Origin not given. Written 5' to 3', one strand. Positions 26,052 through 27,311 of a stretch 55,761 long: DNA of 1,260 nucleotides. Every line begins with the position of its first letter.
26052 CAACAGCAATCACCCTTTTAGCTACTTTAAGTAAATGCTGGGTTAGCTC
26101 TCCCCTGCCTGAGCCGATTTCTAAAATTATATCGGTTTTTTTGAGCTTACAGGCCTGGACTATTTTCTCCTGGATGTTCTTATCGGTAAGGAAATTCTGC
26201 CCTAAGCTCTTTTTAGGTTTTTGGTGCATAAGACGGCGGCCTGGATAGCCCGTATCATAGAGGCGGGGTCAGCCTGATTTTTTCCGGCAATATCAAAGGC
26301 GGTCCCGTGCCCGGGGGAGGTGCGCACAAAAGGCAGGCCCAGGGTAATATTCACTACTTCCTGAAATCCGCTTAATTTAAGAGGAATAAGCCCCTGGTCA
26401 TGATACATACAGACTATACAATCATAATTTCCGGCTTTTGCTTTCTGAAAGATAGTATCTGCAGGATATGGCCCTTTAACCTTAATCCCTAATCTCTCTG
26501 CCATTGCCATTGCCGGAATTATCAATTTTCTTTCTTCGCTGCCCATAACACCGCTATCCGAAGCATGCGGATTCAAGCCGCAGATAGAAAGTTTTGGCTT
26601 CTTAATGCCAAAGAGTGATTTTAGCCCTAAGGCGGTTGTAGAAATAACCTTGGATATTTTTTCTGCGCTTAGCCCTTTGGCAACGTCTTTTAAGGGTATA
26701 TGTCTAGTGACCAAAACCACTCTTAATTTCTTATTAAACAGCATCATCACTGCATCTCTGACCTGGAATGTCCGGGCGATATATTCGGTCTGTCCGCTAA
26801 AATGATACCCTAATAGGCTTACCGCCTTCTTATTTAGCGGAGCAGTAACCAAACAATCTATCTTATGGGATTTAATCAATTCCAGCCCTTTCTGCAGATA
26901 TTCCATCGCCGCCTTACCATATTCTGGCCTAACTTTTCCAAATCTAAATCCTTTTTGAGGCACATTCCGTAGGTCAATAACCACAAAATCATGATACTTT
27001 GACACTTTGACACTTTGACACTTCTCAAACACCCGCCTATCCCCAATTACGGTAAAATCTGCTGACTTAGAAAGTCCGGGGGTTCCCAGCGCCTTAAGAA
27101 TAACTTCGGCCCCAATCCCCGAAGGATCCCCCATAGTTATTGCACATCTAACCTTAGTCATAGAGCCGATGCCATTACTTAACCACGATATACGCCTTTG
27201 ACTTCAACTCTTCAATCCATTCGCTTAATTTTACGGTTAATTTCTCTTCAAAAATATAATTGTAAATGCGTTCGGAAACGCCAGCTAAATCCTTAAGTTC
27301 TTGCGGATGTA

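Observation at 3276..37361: Window-wide family of ~28-bp tandem heptamer/octamer arrays inside conserved enzyme genes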

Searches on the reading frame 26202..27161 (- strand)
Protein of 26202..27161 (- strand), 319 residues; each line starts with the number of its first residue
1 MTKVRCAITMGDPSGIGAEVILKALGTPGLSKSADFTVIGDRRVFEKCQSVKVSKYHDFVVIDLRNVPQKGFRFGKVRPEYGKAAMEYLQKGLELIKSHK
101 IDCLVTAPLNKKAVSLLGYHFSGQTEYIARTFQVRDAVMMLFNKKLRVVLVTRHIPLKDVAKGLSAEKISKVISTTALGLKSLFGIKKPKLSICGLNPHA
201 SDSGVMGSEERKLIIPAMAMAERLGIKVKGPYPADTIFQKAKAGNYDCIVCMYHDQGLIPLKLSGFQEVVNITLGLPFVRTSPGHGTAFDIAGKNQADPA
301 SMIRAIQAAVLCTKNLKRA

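Call 48: search_solved_structures(query=window:26202-27161:-, show_alignments=2, max_evalue=1e-20)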
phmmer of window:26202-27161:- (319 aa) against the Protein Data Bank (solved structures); distinct sequences matched with E-value up to 1e-20: 15.
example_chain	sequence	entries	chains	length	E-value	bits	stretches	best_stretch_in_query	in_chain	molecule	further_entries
2hi1_A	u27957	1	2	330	3.1e-66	226.7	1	5-310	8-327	4-hydroxythreonine-4-phosphate dehydrogenase 2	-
6e85_A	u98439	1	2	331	2e-65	224.1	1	6-310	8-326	D-threonate 4-phosphate dehydrogenase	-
4jqp_A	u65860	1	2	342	1.2e-64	221.6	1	7-313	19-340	4-hydroxythreonine-4-phosphate dehydrogenase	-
6xmy_A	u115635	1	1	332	2.1e-62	214.2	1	8-309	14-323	4-hydroxythreonine-4-phosphate dehydrogenase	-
1ps7_A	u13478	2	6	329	7e-59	202.6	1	75-312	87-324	4-hydroxythreonine-4-phosphate dehydrogenase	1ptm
1ps6_A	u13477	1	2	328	8e-59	202.4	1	75-312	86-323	4-hydroxythreonine-4-phosphate dehydrogenase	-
1r8k_A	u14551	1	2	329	6.4e-57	196.2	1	75-312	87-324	4-hydroxythreonine-4-phosphate dehydrogenase 1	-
3lxy_A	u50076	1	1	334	4e-53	183.7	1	85-315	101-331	4-hydroxythreonine-4-phosphate dehydrogenase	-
1yxo_A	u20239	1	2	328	9.8e-53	182.4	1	102-309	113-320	4-hydroxythreonine-4-phosphate dehydrogenase 1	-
8zj3_A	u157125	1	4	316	5.2e-40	140.7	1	5-307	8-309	4-hydroxythreonine-4-phosphate dehydrogenase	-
8zj7_B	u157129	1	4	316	5.2e-40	140.6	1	5-307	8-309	4-hydroxythreonine-4-phosphate dehydrogenase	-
8zhy_A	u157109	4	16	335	6.4e-40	140.4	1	5-307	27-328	4-hydroxythreonine-4-phosphate dehydrogenase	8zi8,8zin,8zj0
8zj5_A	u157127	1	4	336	6.4e-40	140.3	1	5-307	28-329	4-hydroxythreonine-4-phosphate dehydrogenase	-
4aty_A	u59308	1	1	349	1.3e-34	122.9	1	61-309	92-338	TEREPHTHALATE 1,2-CIS-DIHYDRODIOL DEHYDROGENASE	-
3tsn_A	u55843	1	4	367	2.1e-29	105.8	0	101-221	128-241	4-hydroxythreonine-4-phosphate dehydrogenase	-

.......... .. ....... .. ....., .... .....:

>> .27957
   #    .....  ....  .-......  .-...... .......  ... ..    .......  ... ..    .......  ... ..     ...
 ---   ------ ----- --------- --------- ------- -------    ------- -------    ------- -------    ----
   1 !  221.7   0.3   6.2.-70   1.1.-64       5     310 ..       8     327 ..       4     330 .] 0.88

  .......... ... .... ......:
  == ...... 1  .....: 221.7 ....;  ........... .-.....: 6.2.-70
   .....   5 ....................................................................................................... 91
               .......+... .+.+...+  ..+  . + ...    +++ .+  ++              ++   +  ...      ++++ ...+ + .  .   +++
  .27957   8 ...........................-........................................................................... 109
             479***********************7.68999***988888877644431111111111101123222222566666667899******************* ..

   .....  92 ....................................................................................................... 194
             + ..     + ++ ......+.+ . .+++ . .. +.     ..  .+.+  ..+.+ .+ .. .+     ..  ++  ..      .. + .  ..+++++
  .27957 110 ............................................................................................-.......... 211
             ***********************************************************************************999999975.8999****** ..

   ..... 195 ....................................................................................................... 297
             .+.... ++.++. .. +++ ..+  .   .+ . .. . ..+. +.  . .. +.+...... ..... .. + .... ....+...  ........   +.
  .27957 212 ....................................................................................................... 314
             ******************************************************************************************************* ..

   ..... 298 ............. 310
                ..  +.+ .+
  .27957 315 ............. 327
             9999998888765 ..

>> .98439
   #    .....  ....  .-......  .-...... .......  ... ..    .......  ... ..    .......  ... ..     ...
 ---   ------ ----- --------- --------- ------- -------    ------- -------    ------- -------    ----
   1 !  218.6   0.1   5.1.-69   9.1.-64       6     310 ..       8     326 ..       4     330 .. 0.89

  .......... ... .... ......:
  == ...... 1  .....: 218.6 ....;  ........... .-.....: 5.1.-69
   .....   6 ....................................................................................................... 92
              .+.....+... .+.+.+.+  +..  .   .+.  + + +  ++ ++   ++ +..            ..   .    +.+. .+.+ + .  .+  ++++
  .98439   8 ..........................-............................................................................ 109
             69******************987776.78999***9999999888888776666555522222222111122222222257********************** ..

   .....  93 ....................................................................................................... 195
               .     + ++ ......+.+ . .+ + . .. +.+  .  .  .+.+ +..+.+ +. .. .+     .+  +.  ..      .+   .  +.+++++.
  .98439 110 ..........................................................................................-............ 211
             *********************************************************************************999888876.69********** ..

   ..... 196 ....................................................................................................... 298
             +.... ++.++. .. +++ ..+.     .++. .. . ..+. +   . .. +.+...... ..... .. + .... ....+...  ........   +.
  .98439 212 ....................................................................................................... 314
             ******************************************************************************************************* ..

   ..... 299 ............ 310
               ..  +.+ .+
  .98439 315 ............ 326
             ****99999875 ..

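Call 67: find_homologous_proteins(query=window:26202-27161:-, max_evalue=1e-90)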
Query window:26202-27161:- (319 aa): 347 proteins with E <= 1e-90 among 8000 candidates; the best 120 are listed.
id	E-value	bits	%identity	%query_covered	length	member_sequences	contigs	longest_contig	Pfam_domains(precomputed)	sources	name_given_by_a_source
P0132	1.5e-206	702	99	100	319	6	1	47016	PF04166.18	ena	-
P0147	5.4e-169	579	84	99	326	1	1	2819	PF04166.18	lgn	-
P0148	2.7e-165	567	83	97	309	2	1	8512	PF04166.18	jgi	jgi:4-hydroxythreonine-4-phosphate dehydrogenase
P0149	1.0e-164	565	79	100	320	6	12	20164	PF04166.18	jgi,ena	-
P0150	3.4e-163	560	80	100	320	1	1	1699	PF04166.18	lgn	-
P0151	1.9e-152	525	84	89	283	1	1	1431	PF04166.18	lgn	-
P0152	4.3e-147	507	72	100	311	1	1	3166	PF04166.18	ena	-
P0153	6.2e-132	457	65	100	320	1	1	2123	PF04166.18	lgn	-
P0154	1.6e-131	456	63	99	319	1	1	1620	PF04166.18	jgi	jgi:4-hydroxythreonine-4-phosphate dehydrogenase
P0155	9.5e-130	450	61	99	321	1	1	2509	PF04166.18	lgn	-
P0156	1.4e-129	450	63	98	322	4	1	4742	PF04166.18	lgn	-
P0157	1.2e-128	447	63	99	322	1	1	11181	PF04166.18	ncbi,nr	ncbi:4-hydroxythreonine-4-phosphate dehydrogenase PdxA [bacterium]|nr:MAG: 4-hydroxythreonine-4-phos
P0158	1.6e-127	443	62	99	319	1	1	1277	PF04166.18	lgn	-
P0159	2.0e-127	443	63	98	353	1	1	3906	PF04166.18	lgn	-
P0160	3.7e-127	442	64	97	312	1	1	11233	PF04166.18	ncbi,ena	-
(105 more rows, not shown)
